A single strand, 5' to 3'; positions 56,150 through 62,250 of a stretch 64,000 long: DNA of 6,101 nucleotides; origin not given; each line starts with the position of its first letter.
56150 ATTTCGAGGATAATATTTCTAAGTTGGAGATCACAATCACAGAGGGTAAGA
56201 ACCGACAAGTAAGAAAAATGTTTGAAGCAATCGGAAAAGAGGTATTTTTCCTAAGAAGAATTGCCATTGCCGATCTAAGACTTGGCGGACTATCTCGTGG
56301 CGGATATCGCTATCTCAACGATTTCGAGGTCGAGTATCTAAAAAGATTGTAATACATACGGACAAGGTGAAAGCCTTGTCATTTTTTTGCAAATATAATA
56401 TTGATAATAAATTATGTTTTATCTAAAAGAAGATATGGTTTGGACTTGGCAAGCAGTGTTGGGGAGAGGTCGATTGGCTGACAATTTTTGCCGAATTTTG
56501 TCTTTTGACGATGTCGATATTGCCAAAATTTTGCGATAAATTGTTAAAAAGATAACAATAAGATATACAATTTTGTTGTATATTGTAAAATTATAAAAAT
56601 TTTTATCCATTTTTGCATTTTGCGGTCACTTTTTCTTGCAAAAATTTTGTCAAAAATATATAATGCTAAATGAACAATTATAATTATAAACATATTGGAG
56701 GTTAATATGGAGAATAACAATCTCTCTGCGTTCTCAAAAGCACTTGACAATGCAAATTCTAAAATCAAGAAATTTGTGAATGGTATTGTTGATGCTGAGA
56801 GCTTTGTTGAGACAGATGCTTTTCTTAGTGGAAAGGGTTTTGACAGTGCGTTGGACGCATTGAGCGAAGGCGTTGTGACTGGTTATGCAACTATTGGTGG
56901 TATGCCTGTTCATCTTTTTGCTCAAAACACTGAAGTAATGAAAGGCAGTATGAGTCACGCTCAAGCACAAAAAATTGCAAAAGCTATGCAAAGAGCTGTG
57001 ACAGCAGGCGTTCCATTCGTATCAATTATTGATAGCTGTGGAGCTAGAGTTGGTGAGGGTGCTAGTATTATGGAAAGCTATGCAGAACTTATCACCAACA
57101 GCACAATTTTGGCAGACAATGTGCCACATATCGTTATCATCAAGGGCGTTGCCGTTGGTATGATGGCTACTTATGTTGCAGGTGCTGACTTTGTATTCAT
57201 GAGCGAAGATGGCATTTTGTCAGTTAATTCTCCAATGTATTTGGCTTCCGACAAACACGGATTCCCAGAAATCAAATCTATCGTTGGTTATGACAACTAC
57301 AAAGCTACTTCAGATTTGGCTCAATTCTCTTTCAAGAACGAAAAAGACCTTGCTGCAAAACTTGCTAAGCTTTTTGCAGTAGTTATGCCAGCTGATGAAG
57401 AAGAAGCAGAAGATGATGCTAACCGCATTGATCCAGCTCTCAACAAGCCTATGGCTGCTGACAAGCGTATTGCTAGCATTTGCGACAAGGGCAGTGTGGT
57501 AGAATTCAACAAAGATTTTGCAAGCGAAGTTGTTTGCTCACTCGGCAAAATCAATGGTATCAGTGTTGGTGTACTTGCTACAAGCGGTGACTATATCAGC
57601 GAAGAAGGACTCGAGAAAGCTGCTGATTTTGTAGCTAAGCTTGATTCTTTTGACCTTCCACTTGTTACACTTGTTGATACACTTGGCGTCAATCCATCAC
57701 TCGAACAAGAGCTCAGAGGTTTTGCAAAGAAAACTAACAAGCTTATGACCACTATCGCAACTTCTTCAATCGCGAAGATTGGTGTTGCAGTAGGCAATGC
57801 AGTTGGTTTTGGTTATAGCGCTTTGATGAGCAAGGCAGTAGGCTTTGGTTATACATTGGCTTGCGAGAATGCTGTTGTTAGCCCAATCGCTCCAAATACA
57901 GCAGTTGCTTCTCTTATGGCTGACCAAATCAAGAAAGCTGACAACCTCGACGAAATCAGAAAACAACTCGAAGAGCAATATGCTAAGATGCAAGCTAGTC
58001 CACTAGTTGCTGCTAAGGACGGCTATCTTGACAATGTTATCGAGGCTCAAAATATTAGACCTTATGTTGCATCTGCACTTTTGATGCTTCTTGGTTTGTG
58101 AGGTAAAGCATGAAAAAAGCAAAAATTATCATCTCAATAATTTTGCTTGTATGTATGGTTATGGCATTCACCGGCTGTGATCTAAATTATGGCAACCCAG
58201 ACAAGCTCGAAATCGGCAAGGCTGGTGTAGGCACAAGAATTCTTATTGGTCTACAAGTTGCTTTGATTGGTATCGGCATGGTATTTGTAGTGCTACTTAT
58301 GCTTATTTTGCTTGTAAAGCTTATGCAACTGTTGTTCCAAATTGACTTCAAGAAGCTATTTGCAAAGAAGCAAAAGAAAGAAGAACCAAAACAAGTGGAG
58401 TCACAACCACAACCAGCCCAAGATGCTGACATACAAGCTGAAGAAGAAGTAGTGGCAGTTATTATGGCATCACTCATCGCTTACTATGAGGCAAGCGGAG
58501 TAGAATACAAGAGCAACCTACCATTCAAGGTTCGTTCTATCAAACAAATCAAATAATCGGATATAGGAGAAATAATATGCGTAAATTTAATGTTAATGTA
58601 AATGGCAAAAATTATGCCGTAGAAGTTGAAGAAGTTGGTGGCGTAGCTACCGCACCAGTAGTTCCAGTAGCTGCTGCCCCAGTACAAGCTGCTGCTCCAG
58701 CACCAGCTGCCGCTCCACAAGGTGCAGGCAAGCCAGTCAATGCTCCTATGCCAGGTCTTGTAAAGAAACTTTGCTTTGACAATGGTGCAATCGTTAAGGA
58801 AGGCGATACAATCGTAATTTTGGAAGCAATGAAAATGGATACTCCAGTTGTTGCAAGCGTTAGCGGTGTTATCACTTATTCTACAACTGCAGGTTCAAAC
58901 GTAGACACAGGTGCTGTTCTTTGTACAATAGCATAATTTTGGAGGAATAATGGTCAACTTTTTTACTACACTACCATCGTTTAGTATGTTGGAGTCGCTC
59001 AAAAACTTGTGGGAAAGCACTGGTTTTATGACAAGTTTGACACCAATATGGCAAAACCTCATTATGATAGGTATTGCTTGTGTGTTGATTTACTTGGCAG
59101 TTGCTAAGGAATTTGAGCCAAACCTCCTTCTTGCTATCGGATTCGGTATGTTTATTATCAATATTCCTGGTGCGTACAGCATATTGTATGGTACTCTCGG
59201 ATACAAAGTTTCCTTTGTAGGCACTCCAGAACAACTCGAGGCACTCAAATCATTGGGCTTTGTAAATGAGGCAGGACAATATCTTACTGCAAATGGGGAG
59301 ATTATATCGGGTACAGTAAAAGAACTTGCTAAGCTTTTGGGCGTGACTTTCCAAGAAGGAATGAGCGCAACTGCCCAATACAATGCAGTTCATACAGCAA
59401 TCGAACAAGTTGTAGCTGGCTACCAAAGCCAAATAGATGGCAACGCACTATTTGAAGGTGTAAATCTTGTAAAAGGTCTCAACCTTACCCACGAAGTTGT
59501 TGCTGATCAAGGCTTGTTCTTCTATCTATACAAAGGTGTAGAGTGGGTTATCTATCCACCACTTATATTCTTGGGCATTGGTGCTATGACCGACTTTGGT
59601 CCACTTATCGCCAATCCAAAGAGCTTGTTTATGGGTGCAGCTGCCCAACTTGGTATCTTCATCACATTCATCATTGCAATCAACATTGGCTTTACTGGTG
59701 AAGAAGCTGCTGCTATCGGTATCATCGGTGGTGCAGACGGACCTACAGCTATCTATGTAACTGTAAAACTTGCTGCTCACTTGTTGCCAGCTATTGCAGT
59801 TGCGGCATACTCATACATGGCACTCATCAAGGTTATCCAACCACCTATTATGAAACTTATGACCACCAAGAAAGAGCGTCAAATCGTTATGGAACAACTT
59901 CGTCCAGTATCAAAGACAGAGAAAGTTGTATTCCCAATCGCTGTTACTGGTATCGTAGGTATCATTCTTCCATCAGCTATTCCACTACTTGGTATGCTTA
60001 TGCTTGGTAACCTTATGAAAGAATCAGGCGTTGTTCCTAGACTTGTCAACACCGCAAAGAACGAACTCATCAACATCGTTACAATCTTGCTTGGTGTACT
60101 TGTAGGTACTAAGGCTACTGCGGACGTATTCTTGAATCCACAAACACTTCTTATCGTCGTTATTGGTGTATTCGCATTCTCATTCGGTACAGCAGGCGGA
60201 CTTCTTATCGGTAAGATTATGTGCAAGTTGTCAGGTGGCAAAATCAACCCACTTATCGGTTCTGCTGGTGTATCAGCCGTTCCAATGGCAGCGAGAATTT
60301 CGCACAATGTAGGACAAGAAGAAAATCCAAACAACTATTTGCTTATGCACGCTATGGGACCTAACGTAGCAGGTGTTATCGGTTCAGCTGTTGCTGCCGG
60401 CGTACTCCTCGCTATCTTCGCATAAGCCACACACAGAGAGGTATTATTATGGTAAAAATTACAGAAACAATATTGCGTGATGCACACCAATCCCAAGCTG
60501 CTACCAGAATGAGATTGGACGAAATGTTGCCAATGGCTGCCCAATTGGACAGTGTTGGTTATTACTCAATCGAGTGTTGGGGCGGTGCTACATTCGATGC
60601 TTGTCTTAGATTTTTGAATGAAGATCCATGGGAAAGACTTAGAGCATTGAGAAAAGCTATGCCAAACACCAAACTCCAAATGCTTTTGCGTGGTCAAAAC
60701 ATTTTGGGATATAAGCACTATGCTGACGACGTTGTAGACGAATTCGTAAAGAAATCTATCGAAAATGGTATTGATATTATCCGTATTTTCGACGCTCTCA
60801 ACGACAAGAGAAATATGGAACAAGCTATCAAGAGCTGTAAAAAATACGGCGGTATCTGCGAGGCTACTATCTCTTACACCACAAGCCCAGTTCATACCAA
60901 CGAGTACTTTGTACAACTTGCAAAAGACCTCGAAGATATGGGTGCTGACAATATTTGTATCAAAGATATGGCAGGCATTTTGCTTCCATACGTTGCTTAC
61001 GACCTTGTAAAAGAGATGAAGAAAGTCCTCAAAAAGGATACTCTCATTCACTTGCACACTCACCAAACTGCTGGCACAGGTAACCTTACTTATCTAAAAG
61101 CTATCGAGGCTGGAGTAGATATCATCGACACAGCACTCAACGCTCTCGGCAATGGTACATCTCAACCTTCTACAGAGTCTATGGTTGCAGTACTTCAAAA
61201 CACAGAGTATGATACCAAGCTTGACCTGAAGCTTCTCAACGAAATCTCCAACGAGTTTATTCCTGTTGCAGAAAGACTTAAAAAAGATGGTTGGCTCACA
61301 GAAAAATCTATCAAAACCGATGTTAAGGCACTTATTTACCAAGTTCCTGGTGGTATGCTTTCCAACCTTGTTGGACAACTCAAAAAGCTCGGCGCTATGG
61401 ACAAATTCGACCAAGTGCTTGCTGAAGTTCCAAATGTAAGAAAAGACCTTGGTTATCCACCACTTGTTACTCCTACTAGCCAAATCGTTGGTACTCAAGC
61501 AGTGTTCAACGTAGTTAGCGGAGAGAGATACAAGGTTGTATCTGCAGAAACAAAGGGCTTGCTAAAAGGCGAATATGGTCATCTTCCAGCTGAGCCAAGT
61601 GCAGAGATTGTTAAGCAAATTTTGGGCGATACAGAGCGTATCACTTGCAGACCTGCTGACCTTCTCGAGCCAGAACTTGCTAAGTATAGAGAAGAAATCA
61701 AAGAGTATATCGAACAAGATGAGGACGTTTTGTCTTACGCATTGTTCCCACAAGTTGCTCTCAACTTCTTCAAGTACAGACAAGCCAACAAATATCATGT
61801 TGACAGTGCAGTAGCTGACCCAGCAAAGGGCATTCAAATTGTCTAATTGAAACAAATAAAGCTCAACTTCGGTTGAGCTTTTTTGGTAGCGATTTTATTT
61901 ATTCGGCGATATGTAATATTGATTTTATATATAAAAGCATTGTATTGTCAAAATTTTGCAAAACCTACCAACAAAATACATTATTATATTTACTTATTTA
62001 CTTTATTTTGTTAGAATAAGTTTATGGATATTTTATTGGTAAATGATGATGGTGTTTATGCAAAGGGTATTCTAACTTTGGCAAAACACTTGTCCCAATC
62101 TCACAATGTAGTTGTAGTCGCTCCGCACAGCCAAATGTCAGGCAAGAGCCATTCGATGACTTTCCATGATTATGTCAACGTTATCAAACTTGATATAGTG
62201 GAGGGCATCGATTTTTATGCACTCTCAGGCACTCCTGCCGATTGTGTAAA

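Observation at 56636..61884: Single operon combining a Na+-pump decarboxylase core with two different carboxyltransferases (12S acyl-CoA type and 5S oxaloacetate/pyruvate type)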

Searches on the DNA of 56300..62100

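Call 86: search_rna_families(source=window, start=56300, end=62100, threshold=evalue, max_evalue=1)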
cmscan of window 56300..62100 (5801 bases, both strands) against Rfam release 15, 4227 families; matches with E-value up to 1: 1.
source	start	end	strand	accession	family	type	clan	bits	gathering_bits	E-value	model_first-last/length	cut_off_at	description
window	61858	61974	-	RF02503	Atu_C9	Gene; sRNA;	-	16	40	0.53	49-192/192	no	Rhizobiales sRNA Atu_C9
